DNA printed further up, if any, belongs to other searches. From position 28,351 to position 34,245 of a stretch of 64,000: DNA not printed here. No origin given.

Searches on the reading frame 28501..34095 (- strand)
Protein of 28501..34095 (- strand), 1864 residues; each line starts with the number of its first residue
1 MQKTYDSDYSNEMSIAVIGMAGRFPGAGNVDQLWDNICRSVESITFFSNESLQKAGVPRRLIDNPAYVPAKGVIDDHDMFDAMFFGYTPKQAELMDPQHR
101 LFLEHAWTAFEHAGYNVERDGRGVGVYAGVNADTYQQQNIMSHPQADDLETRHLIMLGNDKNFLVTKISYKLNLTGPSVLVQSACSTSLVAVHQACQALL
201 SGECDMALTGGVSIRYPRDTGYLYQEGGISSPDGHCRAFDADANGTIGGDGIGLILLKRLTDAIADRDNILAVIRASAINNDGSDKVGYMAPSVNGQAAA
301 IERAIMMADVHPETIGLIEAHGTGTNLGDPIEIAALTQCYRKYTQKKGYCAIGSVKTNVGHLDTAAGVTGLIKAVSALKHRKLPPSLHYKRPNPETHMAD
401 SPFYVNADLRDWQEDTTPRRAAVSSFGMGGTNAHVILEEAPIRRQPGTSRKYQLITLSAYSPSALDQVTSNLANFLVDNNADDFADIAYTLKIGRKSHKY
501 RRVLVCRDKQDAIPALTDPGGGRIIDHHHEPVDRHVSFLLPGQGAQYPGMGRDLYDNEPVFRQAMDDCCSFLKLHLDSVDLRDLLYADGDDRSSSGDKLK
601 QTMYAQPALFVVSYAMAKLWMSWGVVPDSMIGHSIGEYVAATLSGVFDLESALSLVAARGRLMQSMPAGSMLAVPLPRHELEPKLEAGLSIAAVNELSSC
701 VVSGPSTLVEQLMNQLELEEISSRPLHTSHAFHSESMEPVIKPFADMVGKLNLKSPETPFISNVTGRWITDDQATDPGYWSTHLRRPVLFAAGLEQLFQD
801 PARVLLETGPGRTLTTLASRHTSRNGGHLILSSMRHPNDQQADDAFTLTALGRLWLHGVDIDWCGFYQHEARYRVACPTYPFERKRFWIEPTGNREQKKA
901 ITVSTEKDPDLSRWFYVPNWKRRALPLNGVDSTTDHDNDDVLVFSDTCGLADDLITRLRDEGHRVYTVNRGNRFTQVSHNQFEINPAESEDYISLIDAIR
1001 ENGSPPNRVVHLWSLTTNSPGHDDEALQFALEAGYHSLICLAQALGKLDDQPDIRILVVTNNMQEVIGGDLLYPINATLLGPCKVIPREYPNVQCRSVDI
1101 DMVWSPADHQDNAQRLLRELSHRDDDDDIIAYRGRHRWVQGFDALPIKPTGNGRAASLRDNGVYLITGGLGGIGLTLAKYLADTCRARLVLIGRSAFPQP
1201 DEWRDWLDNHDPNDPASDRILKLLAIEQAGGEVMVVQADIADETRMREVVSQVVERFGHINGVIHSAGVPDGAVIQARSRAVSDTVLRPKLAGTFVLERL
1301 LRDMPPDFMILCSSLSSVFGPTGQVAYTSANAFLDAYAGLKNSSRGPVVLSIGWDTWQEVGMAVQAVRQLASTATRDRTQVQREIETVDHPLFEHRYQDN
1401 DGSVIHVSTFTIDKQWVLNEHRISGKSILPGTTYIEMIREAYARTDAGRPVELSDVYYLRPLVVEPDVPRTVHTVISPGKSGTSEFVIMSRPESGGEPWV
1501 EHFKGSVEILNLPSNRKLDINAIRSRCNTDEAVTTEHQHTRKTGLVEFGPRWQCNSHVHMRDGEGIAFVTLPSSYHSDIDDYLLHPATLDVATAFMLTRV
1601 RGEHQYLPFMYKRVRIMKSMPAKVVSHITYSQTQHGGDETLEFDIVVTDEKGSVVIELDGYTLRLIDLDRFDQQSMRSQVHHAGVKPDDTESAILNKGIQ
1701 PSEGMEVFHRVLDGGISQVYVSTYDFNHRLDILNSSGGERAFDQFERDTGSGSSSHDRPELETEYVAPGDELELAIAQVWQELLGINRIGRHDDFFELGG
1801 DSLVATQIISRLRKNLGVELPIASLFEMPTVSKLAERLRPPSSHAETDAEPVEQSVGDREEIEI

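Call 6: search_protein_families(library=pfam, proteins=[window:28501-34095:-], max_evalue=0.0001)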
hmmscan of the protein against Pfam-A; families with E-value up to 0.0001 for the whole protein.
window:28501-34095:- (1864 aa): 13 families
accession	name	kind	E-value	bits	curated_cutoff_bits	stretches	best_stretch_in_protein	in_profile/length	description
PF00109.32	ketoacyl-synt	-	2.6e-74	250.4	20.8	1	14-263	3-252/252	Beta-ketoacyl synthase, N-terminal domain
PF08659.16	KR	-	2.6e-45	155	22.6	1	1162-1359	1-180/180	KR domain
PF00698.26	Acyl_transf_1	-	9.4e-45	153.9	32.7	1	538-820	2-277/319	Acyl transferase domain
PF02801.28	Ketoacyl-synt_C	-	4e-41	140.2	20.8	1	271-389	1-118/119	Beta-ketoacyl synthase, C-terminal domain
PF21394.3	Beta-ketacyl_N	-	2.7e-21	76.4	26.9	1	940-1102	2-155/170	Beta-ketoacyl synthase-like, N-terminal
PF21089.3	PKS_DH_N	-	3.5e-20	72.3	27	1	1390-1491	1-103/103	Polyketide synthase dehydratase domain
PF22621.2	CurL-like_PKS_C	-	4.6e-20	71.8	27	1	453-516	1-64/64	CurL-like, PKS C-terminal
PF14765.12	PS-DH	-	2.3e-18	66.7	23.7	1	1521-1666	7-159/166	Polyketide synthase dehydratase N-terminal domain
PF00550.31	PP-binding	-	4.4e-18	65.7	20.8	1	1776-1838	3-67/67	Phosphopantetheine attachment site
PF16197.11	KAsynt_C_assoc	-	5.3e-16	59.4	33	1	392-503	1-109/111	Ketoacyl-synthetase C-terminal extension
PF22336.2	RhiE-like_linker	-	8.2e-12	45.4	27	1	457-517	2-61/67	RhiE-like, KS-MAT linker domain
PF00106.31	adh_short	-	8.8e-11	42.1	26.6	1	1226-1335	44-157/195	short chain dehydrogenase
PF13561.12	adh_short_C2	-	7.2e-07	29.5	27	1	1226-1334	39-150/236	Enoyl-(Acyl carrier protein) reductase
